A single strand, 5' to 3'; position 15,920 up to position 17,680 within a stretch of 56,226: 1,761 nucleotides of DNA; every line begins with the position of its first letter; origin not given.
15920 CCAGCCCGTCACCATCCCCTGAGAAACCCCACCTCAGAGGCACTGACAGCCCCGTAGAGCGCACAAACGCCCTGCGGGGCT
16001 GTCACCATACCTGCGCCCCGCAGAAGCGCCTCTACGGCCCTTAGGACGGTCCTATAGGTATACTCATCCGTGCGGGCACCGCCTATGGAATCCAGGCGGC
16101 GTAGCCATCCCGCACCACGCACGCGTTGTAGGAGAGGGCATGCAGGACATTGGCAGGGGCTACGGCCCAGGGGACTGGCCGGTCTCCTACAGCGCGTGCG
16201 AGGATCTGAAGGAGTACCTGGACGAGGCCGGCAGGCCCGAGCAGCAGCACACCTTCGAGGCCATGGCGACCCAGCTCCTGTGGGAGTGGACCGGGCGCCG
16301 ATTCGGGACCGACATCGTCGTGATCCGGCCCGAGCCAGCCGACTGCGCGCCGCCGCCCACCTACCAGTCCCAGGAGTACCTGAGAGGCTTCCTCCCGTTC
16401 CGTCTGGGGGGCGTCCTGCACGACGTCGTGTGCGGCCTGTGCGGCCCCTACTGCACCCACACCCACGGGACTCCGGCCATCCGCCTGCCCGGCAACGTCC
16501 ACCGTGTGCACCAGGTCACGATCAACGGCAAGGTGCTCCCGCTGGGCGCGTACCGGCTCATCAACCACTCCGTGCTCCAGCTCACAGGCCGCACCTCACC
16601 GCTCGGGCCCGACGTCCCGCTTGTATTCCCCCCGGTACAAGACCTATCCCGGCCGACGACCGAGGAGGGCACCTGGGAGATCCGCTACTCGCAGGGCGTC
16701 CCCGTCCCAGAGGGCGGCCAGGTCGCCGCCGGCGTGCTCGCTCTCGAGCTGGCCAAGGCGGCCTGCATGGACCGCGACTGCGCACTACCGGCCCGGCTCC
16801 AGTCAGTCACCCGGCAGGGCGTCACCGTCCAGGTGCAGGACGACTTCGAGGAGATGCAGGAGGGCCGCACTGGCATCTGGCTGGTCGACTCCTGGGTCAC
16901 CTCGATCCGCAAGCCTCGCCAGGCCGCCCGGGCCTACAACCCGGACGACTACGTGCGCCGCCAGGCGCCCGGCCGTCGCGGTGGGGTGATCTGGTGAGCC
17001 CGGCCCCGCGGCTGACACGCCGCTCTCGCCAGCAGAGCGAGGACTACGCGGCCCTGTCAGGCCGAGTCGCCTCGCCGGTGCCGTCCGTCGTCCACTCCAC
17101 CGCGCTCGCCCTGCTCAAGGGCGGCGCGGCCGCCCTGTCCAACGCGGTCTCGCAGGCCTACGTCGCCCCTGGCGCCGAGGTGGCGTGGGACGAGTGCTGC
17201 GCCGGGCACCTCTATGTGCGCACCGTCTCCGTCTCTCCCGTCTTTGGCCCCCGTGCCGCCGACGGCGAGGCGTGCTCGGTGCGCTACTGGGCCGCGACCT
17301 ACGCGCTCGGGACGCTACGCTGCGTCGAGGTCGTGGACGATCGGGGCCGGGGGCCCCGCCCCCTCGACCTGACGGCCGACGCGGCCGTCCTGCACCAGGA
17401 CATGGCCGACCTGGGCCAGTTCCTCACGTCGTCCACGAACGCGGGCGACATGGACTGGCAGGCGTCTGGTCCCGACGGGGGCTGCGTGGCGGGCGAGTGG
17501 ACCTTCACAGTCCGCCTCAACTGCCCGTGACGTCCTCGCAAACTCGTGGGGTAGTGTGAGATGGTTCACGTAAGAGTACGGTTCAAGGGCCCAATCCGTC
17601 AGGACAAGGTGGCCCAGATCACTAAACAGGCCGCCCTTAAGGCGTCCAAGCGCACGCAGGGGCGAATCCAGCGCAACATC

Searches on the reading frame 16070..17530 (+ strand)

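Call 54: search_protein_families(library=phrogs, proteins=[window:16070-17530:+], max_evalue=0.00001)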
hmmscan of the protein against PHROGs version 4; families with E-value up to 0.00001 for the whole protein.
window:16070-17530:+ (486 aa): 1 family
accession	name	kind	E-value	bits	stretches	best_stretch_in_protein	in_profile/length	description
phrog_810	-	unknown function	6.3e-10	40.3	1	370-482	56-179/180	-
